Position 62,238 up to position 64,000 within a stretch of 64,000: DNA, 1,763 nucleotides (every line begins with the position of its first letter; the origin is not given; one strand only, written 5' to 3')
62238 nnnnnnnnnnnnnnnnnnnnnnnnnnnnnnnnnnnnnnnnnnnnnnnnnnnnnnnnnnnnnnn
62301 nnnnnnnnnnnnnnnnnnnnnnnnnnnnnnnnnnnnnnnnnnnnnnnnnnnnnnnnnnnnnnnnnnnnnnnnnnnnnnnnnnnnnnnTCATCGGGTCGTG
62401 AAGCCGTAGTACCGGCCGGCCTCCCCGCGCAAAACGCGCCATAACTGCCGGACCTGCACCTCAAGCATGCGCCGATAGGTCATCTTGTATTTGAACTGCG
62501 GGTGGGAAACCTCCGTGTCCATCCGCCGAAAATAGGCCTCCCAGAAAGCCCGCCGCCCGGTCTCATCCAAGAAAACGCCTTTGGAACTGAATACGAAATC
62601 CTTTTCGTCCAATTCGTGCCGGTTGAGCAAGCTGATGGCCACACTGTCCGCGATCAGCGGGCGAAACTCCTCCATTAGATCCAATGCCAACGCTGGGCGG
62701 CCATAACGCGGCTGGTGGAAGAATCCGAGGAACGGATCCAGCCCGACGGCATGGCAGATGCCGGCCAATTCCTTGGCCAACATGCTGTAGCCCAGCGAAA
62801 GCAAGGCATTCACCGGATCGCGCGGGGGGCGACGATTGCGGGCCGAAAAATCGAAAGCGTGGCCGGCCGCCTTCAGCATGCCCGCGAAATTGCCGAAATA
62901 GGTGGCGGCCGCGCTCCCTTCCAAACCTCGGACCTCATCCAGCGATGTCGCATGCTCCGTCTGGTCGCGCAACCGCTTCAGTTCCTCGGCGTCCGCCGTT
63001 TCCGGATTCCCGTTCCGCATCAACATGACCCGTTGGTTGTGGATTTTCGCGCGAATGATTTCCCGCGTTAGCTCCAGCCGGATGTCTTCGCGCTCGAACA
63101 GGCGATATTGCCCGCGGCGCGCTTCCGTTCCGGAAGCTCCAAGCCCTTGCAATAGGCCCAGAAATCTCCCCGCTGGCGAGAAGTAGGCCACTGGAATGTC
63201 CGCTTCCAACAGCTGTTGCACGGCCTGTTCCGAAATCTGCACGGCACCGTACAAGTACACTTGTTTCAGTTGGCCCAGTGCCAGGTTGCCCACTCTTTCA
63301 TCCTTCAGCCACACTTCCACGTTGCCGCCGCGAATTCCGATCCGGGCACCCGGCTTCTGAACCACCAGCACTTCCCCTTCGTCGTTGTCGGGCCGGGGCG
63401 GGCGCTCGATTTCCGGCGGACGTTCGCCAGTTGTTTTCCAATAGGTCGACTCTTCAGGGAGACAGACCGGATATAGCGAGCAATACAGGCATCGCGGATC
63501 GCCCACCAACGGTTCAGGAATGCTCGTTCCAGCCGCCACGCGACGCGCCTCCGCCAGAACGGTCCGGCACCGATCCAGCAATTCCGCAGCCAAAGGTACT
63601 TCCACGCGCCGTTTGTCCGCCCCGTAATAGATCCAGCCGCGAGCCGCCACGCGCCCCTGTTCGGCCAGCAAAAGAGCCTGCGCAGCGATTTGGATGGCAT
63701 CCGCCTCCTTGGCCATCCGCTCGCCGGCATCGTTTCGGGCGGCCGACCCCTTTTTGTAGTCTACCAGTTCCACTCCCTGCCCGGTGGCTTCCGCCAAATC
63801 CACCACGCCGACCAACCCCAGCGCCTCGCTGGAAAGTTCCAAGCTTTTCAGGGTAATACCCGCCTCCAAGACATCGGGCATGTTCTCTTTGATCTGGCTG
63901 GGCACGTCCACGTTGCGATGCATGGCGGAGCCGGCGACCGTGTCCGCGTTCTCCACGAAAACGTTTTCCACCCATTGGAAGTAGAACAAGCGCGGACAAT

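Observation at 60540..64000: Class 2-like CRISPR-Cas locus: array plus anti-repeat (tracrRNA candidate) plus cas2 plus Cas4-Cas1 fusion, with effector gene just outside the window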

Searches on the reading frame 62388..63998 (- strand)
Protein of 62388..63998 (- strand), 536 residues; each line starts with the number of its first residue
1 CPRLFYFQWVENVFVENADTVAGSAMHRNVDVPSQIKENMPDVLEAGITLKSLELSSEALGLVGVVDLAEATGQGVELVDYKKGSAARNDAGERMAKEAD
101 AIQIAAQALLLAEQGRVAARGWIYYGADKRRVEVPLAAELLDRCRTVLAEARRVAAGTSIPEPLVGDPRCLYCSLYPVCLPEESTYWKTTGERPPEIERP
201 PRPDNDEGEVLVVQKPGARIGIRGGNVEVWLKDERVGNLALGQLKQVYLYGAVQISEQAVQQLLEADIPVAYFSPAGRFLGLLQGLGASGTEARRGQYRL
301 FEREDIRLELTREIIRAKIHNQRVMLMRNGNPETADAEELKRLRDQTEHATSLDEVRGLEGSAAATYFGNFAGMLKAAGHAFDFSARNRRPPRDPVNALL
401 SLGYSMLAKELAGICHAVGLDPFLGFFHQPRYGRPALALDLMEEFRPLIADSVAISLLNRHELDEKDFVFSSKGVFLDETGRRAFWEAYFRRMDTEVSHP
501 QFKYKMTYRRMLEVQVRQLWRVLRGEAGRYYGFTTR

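Call 6: search_protein_families(library=pfam, proteins=[window:62388-63998:-])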
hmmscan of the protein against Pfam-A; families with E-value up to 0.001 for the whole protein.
window:62388-63998:- (536 aa): 3 families
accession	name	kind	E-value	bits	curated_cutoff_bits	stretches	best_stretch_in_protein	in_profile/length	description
PF01867.21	Cas_Cas1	-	1.1e-89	300.9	22.3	1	211-489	1-281/283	CRISPR associated protein Cas1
PF01930.23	Cas_Cas4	-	1e-11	45.7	22.7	1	1-180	11-159/160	Domain of unknown function DUF83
PF12705.13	PDDEXK_1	-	6.2e-09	36.6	22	1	59-179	118-246/247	PD-(D/E)XK nuclease superfamily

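Call 8: search_protein_families(library=ncbifam, proteins=[window:62388-63998:-])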
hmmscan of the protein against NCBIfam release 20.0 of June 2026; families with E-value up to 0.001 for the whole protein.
window:62388-63998:- (536 aa): 10 families
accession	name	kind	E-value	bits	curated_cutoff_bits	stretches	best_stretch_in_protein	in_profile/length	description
NF049935.1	cas4g_cas1g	exception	2e-186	620.7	560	1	1-536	13-546/546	CRISPR-associated endonuclease Cas4g/Cas1g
TIGR04093.1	cas1_CYANO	exception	4.4e-88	295.4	385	1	220-535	12-333/334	type I-D CRISPR-associated endonuclease Cas1d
TIGR00287.1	cas1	equivalog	2.1e-84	283.4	71.7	1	211-527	2-323/327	CRISPR-associated endonuclease Cas1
TIGR03640.1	cas1_DVULG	exception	6.8e-83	278.6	385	1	211-534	6-339/340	type I-C CRISPR-associated endonuclease Cas1c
TIGR03983.1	cas1_MYXAN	equivalog_domain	5.7e-74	249.1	358.05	1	203-530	6-341/347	type I-MYXAN CRISPR-associated endonuclease Cas1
TIGR03641.1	cas1_HMARI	exception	2.2e-49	168.5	304.1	1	234-526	24-314/324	type I-B CRISPR-associated endonuclease Cas1b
TIGR04329.1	cas1_PREFRAN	exception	9.9e-26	90.6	300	1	211-509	9-300/317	type V CRISPR-associated endonuclease Cas1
TIGR03639.1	cas1_NMENI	exception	3.5e-19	69.2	120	1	252-461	44-235/278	type II CRISPR-associated endonuclease Cas1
TIGR00372.1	cas4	equivalog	3.6e-19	69.3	65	1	1-181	12-180/180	CRISPR-associated protein Cas4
TIGR03638.1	cas1_ECOLI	exception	9e-06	25.1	215.6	1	342-431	119-207/269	type I-E CRISPR-associated endonuclease Cas1e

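Call 9: find_related_loci(query=window:62388-63998:-, collection=genome_contigs, flank=10000)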
Query window:62388-63998:- (536 aa) in genome_contigs; peptide patterns used: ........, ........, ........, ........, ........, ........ (x = any residue, [..] = any of these).
144 stretches matched a pattern; 128 encode a relative of the query (tblastn E <= 1e-3); the best 80 are kept; 80 distinct loci.
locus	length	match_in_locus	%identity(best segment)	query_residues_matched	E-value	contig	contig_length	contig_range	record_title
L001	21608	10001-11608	83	1-536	0e+0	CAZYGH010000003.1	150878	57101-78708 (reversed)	MAG TPA_asm: uncultured Verrucomicrobiota bacterium isolate binchicken_co309_146 genome assembly, contig: NODE_34_length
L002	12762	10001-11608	76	1-536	0e+0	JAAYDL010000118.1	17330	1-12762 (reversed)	MAG: Lentisphaerae bacterium isolate AS06rmzACSIP_553 198148_AS06, whole genome shotgun sequence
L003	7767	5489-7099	62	1-536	0e+0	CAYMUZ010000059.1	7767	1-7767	MAG TPA_asm: uncultured bacterium isolate binchicken_co203_628 genome assembly, contig: k141_3240196, whole genome shotg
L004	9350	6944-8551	61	1-536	0e+0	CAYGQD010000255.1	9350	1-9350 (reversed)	MAG TPA_asm: uncultured Verrucomicrobiales bacterium isolate ERP117304_co3_220 genome assembly, contig: NODE_10428_lengt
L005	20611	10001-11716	60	1-536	0e+0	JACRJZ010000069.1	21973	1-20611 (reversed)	MAG: Verrucomicrobia bacterium isolate NC_groundwater_1842_Pr3_B-0.1um_64_53 SR-2_scaffold_141_1398987, whole genome sho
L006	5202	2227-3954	60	1-536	0e+0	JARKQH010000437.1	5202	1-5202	MAG: Verrucomicrobiota bacterium isolate Reactor_maxbin.083 k141_365377, whole genome shotgun sequence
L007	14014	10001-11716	60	1-536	0e+0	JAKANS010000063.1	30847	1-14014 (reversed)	MAG: bacterium isolate WY5.bin88 NODE_2141_length_30847_cov_2.389583, whole genome shotgun sequence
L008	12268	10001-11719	59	1-536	0e+0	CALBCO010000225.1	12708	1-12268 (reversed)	MAG: uncultured Verrucomicrobiae bacterium isolate N1_Bin_Bin_77_sub_1_1 genome assembly, contig: c_000003246667, whole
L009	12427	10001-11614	62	1-536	0e+0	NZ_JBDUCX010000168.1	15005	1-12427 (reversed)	MAG: Chthoniobacter sp. isolate cluster4_bin.57 NODE_8682_length_15005_cov_7.450502, whole genome shotgun sequence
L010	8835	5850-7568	60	1-536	0e+0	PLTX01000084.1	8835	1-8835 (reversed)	MAG: Verrucomicrobia bacterium isolate bog_1451 73.20120700_S1D.122_contig_179222, whole genome shotgun sequence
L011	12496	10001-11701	61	1-536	0e+0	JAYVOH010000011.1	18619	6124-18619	MAG: Verrucomicrobiota bacterium isolate GL68_DN_metabinner_6 GL68_DN_metabinner_6_10, whole genome shotgun sequence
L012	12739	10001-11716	58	1-536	0e+0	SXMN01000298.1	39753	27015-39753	MAG: Verrucomicrobiales bacterium isolate F1-120-MAGs170 F1-120__c730257, whole genome shotgun sequence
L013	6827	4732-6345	61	1-536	0e+0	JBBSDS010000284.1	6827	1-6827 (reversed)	MAG: Chthoniobacterales bacterium isolate LS1_sbin.21 LS1_sbin.21_K_1608580_L_6827_cov_12.9868, whole genome shotgun seq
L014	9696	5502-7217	59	1-536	0e+0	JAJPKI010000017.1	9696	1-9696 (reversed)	MAG: Verrucomicrobia bacterium isolate Centralia_MAG_692 k107_25665957, whole genome shotgun sequence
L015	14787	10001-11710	59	1-533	0e+0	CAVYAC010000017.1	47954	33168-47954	MAG: uncultured Verrucomicrobiae bacterium isolate MFD01223.bin.2.30 genome assembly, contig: contig_106835, whole genom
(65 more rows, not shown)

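Call 12: search_protein_families(library=ncbifam, proteins=[L001:5850-9923:+, L002:5856-9923:+, L001:3708-5171:+, L001:572-2707:+, L001:2709-3623:+, L002:3812-5674:+, L002:1710-3071:+], max_evalue=0.01)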
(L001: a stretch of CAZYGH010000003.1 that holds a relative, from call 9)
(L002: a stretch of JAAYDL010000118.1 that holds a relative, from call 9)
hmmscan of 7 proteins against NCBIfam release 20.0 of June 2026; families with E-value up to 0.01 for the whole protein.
L001:5850-9923:+ (1357 aa): 3 families
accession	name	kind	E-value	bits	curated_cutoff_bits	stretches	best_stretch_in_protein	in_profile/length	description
NF033949.1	Cas12b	equivalog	1.4e-216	722.4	150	1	35-1281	1-1176/1253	type V CRISPR-associated protein Cas12b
TIGR01766.2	TIGR01766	domain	0.00011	22.7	32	1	1089-1151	19-82/82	IS200/IS605 family accessory protein TnpB-related protein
NF040570.1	guided_TnpB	subfamily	0.00013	21.4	100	1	1094-1236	290-385/389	RNA-guided endonuclease TnpB family protein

L002:5856-9923:+ (1355 aa): 3 families
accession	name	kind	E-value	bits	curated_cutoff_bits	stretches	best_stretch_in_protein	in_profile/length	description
NF033949.1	Cas12b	equivalog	2.1e-223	745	150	1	39-1332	1-1250/1253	type V CRISPR-associated protein Cas12b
NF040570.1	guided_TnpB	subfamily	4.8e-08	32.7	100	1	990-1158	223-355/389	RNA-guided endonuclease TnpB family protein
TIGR01766.2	TIGR01766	domain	9.8e-07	29.2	32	1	1085-1146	20-82/82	IS200/IS605 family accessory protein TnpB-related protein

L001:3708-5171:+ (487 aa): 47 families (the best 25 are shown)
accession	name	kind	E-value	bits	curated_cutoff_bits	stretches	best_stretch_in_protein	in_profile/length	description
NF004944.0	PRK06292.2-2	equivalog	2.5e-152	507.7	619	1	24-476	1-453/460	dihydrolipoyl dehydrogenase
NF004947.0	PRK06292.2-5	equivalog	2.8e-114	382.6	592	1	24-476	1-459/474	dihydrolipoyl dehydrogenase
NF005884.0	PRK07846.1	equivalog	1.4e-105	353.6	501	1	24-473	1-449/454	mycothione reductase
NF004946.0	PRK06292.2-4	subfamily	2.8e-103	346.3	634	1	24-478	1-473/487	dihydrolipoyl dehydrogenase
TIGR03452.1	mycothione_red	equivalog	4e-95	319.3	635.65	1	26-472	2-449/452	mycothione reductase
TIGR02053.1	MerA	equivalog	2.9e-92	310.1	454.45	1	27-471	1-449/465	mercury(II) reductase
TIGR01350.1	lipoamide_DH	equivalog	2e-90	303.7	408.8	1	27-478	2-457/461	dihydrolipoyl dehydrogenase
NF004776.0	PRK06116.1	equivalog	9.1e-87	291.9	480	1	24-465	2-443/450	glutathione-disulfide reductase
NF004992.0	PRK06370.1-4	equivalog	3e-80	269.9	629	1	24-472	2-452/459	FAD-containing oxidoreductase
NF010311.1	PRK13748.1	subfamily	9.8e-79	265.6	600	1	27-461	98-534/560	mercury(II) reductase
NF004991.0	PRK06370.1-3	subfamily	5.4e-76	256.1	620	1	22-471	31-483/509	FAD-containing oxidoreductase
TIGR01424.1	gluta_reduc_2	equivalog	3.4e-71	240.1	606.05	1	27-466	3-440/446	glutathione-disulfide reductase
TIGR01421.1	gluta_reduc_1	equivalog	2.4e-70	238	556.15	1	25-464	1-442/450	glutathione-disulfide reductase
NF004990.0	PRK06370.1-1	equivalog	4.1e-65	220.3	842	1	25-472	3-452/459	FAD-containing oxidoreductase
NF003585.0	PRK05249.1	equivalog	6.8e-65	219.5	465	1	24-480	4-462/464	Si-specific NAD(P)(+) transhydrogenase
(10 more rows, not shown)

L001:572-2707:+ (711 aa): 12 families
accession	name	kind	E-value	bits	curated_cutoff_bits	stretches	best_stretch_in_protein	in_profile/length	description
NF003921.0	PRK05443.2-2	subfamily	1.6e-260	866.4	701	1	6-692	15-702/707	RNA degradosome polyphosphate kinase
TIGR03705.1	poly_P_kin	equivalog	1.2e-239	797.2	465.85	1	15-681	3-671/673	polyphosphate kinase 1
NF003920.0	PRK05443.2-1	equivalog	2e-228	760.3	935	1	15-696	13-701/719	RNA degradosome polyphosphate kinase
NF003922.0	PRK05443.2-3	equivalog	1.1e-215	718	981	1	14-683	52-727/735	RNA degradosome polyphosphate kinase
NF003918.0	PRK05443.1-2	subfamily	5e-211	702.5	691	1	6-683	9-692/697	RNA degradosome polyphosphate kinase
NF003919.0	PRK05443.1-4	equivalog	3.1e-209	696.8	908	1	8-697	22-719/730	RNA degradosome polyphosphate kinase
NF003924.0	PRK05443.3-2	equivalog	1.3e-200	668.3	1058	1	14-681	9-669/699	RNA degradosome polyphosphate kinase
NF003927.0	PRK05443.3-6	equivalog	1.6e-162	542.4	1042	1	14-692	7-687/717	RNA degradosome polyphosphate kinase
NF003926.0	PRK05443.3-4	equivalog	4.3e-144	481.4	1391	1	15-685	5-672/675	RNA degradosome polyphosphate kinase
NF003917.0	PRK05443.1-1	subfamily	3.8e-140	468.5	470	1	14-653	7-649/689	RNA degradosome polyphosphate kinase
NF003923.0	PRK05443.3-1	equivalog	1e-137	460.4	1116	1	11-678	4-678/692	RNA degradosome polyphosphate kinase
NF003925.0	PRK05443.3-3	equivalog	3.8e-115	385.6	707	1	10-682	8-682/688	RNA degradosome polyphosphate kinase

L001:2709-3623:+ (304 aa): 0 families

L002:3812-5674:+ (620 aa): 5 families
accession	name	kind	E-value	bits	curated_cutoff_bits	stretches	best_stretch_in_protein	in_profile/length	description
NF003555.1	PRK05218.1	equivalog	2.6e-224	746.3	371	1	4-618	1-614/614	molecular chaperone HtpG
NF010683.0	PRK14083.1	equivalog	9.5e-60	202.7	455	1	4-407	4-379/604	HSP90 family protein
NF050001.1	restrict_BbrUII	equivalog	2.3e-09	36.4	550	1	62-149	38-124/659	BbrUII/HgiDII family restriction enzyme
NF047352.1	P_loop_sacsin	domain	2.1e-06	28.1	50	1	30-139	3-79/80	sacsin N-terminal ATP-binding-like domain-containing protein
NF052443.1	SensHisKinMctS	equivalog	0.0028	16.1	700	1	29-88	347-406/457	two-component system sensor histidine kinase MctS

L002:1710-3071:+ (453 aa): 0 families

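Call 13: search_protein_families(library=pfam, proteins=[L001:5850-9923:+, L002:5856-9923:+, L001:3708-5171:+, L001:572-2707:+, L001:2709-3623:+, L002:3812-5674:+, L002:1710-3071:+], max_evalue=0.01)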
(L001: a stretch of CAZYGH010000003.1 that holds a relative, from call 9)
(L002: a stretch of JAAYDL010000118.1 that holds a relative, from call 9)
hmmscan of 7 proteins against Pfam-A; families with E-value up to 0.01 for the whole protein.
L001:5850-9923:+ (1357 aa): 2 families
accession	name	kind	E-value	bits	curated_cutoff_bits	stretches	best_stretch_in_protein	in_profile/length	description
PF22126.3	C2c1_RuvC-like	-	2.1e-22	80.3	27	1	1049-1240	2-176/179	C2c1 CRISPR-Cas endonuclease, RuvC-like domain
PF22202.1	C2c1_helical_1st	-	0.00028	20.5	27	1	451-527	267-338/340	CRISPR-associated endonuclease C2c1 first helical domain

L002:5856-9923:+ (1355 aa): 2 families
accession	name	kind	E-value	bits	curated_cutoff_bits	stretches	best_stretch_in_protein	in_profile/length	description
PF22126.3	C2c1_RuvC-like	-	9e-24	84.7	27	1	1044-1236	2-176/179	C2c1 CRISPR-Cas endonuclease, RuvC-like domain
PF07282.18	Cas12f1-like_TNB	-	0.00089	19.8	26.3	0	1120-1152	2-34/60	Cas12f1-like, TNB domain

L001:3708-5171:+ (487 aa): 5 families
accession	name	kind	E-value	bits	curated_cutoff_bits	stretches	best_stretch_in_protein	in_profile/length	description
PF07992.20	Pyr_redox_2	-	1.1e-45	156.8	26.1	1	28-330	2-279/291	Pyridine nucleotide-disulphide oxidoreductase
PF02852.28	Pyr_redox_dim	-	1.1e-30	106.6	25.3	1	363-471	1-109/110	Pyridine nucleotide-disulphide oxidoreductase, dimerisation domain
PF00070.33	Pyr_redox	-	1.3e-10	42.1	22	1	192-256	1-67/82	Pyridine nucleotide-disulphide oxidoreductase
PF13738.12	Pyr_redox_3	-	2.9e-09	37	30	1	32-326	3-305/305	Pyridine nucleotide-disulphide oxidoreductase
PF13434.12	Lys_Orn_oxgnase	-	1.7e-05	24.5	21.3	1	145-205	140-203/339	L-lysine 6-monooxygenase/L-ornithine 5-monooxygenase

L001:572-2707:+ (711 aa): 5 families
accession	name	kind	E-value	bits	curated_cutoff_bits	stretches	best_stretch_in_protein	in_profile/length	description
PF17941.7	PP_kinase_C_1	-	6.6e-70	234.5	25.7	1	333-498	1-166/167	Polyphosphate kinase C-terminal domain 1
PF13090.12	PP_kinase_C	-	2.6e-65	219.5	25.8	1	508-672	4-167/172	Polyphosphate kinase C-terminal domain 2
PF02503.22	PP_kinase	-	5.6e-48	163.5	31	1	131-306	4-183/183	Polyphosphate kinase middle domain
PF13089.11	PP_kinase_N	-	2.8e-32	111.7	23.8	1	15-118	2-105/107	Polyphosphate kinase N-terminal domain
PF13091.12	PLDc_2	-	4.9e-10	39.8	27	1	376-475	17-113/132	PLD-like domain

L001:2709-3623:+ (304 aa): 1 family
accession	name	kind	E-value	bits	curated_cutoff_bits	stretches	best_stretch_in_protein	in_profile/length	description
PF05235.19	CHAD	-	4.7e-31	109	25.6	1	26-248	2-226/228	CHAD domain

L002:3812-5674:+ (620 aa): 4 families
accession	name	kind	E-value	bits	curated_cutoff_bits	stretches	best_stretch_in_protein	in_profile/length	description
PF00183.23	HSP90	-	8.4e-132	441.2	24.4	2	212-619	68-487/518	Hsp90 protein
PF13589.12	HATPase_c_3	-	3.8e-12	46.8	25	1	28-148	4-99/137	Histidine kinase-, DNA gyrase B-, and HSP90-like ATPase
PF02518.31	HATPase_c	-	3.9e-06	27.7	26.4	1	31-179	6-109/111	Histidine kinase-, DNA gyrase B-, and HSP90-like ATPase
PF25794.1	SACS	-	0.0012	19.1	32.8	0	114-142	93-121/247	Sacsin domain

L002:1710-3071:+ (453 aa): 0 families

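Call 14: search_solved_structures(query=L001:5850-9923:+, max_evalue=1)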
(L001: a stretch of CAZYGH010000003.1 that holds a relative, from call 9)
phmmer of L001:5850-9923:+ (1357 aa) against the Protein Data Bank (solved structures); distinct sequences matched with E-value up to 1: 7.
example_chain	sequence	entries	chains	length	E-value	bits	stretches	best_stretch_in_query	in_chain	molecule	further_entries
9kln_A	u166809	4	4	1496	5.1e-17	63.8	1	957-1245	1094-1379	C2c1 CRISPR-Cas endonuclease RuvC-like domain-containing protein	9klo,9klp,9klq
5wti_Z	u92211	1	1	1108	9.7e-16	59.6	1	1075-1241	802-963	CRISPR-associated protein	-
5wqe_A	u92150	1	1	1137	2.7e-11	44.9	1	1040-1167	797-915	CRISPR-associated endonuclease C2c1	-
5u34_A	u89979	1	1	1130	1.8e-10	42.1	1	1040-1167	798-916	CRISPR-associated endonuclease C2c1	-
5u30_A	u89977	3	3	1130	1.3e-09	39.2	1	1040-1167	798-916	CRISPR-associated endonuclease C2c1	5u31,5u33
9ix6_A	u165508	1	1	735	0.096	13.2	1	1093-1153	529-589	Cas12X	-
8zqc_A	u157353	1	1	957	0.13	12.7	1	1093-1153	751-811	Cas12X2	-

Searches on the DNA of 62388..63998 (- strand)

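Call 55: search_dna_similar(query=L073:1232-4136:+, collection=phages, mode=distant, max_evalue=0.01, max_rows=20)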
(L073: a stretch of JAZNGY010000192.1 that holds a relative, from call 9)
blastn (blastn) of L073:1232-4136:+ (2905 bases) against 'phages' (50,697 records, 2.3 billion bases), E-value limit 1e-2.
No match.

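Call 56: search_dna_similar(query=L075:2872-5486:+, collection=phages, mode=distant, max_evalue=0.01, max_rows=20)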
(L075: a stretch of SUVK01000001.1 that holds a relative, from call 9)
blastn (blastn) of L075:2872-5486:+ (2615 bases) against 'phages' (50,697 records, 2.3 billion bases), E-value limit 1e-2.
No match.

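Call 63: build_rna_model(alignment_id=A5, structure=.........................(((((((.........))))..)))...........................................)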
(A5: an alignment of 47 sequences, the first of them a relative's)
Model R1 built from alignment A5 (47 sequences, 93 columns); structure: as given.
model positions 77; base pairs 7; branch points 0; effective number of sequences 6.81; information 0.734 bits per position. Calibrated on 0.2 Mb of random sequence (short: E-values are rough).
structure used (alignment columns):
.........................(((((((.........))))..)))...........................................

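Call 64: search_with_rna_model(model_id=R1, source=window, max_evalue=10, show_alignments=1)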
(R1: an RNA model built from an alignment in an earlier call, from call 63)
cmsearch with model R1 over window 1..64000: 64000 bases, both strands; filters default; matches with E-value up to 10: 7.
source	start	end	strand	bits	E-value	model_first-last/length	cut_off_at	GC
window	61995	62069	-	49.5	3.2e-10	1-77/77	no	0.53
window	47695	47717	+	13.5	0.15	24-46/77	no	0.57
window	47343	47408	+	12.7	0.23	1-77/77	no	0.58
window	461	506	+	10.6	0.74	1-77/77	no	0.7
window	36361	36421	+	9.2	1.6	1-77/77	no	0.57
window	24714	24765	+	8.9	1.9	1-77/77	no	0.67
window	34438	34516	+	8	3.2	1-77/77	no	0.58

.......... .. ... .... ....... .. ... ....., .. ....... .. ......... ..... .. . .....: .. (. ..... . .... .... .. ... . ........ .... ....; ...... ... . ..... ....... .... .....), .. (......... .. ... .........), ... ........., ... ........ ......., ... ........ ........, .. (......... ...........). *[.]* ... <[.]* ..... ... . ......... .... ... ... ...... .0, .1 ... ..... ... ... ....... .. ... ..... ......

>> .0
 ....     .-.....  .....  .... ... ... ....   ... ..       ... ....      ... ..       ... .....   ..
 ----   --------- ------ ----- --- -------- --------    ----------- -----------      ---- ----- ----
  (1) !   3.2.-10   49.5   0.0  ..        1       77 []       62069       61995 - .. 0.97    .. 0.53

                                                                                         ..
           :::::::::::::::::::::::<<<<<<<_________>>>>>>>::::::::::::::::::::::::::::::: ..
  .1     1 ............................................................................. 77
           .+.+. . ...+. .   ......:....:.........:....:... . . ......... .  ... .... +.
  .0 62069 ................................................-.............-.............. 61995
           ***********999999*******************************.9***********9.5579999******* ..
